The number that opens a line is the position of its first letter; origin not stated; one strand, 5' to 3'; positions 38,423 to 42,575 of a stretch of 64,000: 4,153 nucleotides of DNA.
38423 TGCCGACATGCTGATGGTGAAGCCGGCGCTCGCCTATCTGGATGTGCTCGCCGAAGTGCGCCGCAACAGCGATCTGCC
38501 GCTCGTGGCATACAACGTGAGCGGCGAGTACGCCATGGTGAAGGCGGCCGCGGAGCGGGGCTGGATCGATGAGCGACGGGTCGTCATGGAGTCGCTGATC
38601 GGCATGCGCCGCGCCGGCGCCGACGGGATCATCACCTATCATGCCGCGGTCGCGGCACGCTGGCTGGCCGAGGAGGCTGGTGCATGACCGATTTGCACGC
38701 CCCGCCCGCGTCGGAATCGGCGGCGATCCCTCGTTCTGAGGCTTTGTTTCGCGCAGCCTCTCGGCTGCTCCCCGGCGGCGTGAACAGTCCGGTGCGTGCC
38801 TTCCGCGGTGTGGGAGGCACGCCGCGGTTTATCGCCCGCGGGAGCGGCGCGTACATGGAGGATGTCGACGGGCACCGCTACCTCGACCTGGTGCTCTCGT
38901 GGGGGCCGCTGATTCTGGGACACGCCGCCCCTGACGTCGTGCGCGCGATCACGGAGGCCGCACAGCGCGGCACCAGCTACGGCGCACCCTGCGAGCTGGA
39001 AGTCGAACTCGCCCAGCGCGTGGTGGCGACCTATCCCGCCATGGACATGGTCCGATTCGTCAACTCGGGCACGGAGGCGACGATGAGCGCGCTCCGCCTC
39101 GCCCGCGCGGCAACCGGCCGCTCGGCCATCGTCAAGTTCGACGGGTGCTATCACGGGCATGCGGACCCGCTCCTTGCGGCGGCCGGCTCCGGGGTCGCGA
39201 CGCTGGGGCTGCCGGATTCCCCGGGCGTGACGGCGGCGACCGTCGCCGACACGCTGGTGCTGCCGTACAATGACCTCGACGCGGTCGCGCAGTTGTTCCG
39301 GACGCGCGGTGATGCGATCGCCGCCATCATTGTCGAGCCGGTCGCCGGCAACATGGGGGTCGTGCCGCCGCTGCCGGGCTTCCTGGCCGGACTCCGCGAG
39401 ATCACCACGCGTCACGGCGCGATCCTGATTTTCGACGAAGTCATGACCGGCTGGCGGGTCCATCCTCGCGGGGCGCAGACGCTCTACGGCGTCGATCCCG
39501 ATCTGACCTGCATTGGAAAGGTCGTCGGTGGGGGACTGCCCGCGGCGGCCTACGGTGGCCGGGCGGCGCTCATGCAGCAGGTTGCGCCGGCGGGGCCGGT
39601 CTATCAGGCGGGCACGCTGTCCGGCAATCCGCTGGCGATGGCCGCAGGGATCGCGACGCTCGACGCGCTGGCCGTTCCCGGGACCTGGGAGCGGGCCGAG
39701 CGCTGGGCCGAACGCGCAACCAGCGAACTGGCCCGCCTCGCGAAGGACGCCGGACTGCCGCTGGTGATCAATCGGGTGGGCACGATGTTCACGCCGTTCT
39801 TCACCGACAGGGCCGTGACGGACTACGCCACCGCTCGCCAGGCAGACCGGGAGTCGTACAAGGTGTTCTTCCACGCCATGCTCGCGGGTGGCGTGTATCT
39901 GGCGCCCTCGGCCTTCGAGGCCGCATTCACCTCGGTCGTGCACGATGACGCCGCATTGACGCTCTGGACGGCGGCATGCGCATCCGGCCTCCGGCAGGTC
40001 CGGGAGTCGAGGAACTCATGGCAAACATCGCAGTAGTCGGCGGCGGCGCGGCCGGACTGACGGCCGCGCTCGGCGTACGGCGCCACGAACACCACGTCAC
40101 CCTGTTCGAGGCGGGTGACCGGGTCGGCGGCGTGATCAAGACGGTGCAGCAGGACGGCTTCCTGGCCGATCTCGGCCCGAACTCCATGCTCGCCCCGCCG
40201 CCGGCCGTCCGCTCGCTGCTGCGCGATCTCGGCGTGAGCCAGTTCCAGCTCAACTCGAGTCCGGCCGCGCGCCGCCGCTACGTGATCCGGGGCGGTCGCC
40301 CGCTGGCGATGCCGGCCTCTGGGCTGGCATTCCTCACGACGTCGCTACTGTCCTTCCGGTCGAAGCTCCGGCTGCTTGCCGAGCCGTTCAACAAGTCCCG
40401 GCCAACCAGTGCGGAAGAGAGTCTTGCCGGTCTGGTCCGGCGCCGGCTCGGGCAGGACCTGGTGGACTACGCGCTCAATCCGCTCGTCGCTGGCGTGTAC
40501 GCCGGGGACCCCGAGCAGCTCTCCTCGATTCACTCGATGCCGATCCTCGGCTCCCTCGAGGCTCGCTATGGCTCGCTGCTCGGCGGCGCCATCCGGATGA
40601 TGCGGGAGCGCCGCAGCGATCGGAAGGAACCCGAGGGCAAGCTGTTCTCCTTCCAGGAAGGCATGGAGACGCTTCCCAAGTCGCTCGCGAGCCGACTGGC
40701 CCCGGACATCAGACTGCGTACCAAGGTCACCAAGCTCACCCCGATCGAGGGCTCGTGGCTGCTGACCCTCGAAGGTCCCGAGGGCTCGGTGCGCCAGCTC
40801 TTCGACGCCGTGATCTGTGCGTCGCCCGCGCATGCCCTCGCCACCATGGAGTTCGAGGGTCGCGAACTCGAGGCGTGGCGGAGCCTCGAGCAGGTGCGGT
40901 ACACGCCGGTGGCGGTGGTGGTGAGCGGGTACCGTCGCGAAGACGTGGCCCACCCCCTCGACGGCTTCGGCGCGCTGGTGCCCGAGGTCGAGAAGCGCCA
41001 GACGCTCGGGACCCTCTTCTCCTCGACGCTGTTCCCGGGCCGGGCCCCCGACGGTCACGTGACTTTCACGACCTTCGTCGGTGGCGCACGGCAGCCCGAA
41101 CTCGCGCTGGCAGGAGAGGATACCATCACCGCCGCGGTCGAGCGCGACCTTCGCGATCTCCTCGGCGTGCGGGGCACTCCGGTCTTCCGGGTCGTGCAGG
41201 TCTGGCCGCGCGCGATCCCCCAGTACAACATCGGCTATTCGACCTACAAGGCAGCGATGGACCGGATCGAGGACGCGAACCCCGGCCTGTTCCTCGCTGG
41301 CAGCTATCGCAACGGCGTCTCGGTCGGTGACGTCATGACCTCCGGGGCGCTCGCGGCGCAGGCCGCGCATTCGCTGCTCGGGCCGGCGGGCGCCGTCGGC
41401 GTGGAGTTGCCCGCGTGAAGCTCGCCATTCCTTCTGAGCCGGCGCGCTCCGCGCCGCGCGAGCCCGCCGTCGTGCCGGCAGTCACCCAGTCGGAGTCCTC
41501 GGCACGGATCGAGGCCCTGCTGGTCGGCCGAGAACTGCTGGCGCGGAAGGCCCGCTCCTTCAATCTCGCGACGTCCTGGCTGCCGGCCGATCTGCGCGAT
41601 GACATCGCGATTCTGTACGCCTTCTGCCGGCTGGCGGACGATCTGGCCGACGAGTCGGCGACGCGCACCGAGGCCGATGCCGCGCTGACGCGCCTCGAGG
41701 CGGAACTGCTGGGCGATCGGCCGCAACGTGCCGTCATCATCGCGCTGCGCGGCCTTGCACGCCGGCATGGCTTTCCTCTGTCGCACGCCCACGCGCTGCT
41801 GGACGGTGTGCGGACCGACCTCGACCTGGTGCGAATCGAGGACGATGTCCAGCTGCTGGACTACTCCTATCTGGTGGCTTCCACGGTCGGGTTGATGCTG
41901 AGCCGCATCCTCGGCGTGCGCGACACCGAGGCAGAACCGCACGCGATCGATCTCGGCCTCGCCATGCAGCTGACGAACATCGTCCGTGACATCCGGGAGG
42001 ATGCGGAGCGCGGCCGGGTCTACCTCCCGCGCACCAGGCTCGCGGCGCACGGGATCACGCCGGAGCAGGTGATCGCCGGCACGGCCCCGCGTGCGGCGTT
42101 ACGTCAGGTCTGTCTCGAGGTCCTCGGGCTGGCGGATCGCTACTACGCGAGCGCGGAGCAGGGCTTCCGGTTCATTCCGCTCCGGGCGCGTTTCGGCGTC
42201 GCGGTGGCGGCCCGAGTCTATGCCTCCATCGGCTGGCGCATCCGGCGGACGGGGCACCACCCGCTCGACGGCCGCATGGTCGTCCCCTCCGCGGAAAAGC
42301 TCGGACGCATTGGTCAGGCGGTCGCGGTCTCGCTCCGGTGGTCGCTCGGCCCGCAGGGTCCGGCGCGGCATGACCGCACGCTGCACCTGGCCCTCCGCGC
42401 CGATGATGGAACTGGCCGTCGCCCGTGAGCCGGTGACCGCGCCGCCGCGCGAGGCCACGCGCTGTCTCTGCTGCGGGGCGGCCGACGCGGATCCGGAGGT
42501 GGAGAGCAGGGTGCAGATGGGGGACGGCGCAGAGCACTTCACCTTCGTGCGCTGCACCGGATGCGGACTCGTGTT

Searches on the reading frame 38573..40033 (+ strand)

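Call 55: search_protein_families(library=pfam, proteins=[window:38573-40033:+], max_evalue=0.00001)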
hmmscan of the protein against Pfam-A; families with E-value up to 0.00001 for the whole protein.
window:38573-40033:+ (487 aa): 1 family
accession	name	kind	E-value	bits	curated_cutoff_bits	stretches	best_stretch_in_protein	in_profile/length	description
PF00202.27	Aminotran_3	-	2.8e-78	263.8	30.5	1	83-444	9-372/403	Aminotransferase class-III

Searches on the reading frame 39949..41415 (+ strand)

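Call 55: search_protein_families(library=pfam, proteins=[window:39949-41415:+], max_evalue=0.00001)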
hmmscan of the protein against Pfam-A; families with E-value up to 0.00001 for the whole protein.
window:39949-41415:+ (489 aa): 3 families
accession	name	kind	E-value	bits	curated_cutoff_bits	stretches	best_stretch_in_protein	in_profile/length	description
PF01593.30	Amino_oxidase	-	4.2e-63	214.6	19.8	1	35-472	2-441/443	Flavin containing amine oxidoreductase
PF13450.12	NAD_binding_8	-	7.5e-15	55.4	21.9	1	29-94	1-68/68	NAD(P)-binding Rossmann-like domain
PF00890.30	FAD_binding_2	-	7.5e-06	25.8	20.4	0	27-66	2-39/414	FAD binding domain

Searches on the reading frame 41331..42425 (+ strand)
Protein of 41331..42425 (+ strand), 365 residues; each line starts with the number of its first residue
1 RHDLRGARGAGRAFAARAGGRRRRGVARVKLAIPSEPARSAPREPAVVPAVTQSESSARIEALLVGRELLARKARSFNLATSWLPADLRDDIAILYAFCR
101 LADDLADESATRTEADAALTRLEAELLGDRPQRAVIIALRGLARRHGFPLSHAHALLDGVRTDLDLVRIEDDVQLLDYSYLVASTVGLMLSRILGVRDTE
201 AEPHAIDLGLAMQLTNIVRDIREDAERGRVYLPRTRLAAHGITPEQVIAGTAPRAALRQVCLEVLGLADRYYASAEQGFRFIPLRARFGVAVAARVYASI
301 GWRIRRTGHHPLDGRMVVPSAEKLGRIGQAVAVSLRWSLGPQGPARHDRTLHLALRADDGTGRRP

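Call 55: search_protein_families(library=pfam, proteins=[window:41331-42425:+], max_evalue=0.00001)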
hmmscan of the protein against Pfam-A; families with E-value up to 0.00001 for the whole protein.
window:41331-42425:+ (365 aa): 1 family
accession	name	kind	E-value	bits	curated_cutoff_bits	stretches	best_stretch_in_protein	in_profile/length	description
PF00494.24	SQS_PSY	-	2.1e-67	228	26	1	71-319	2-260/263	Squalene/phytoene synthase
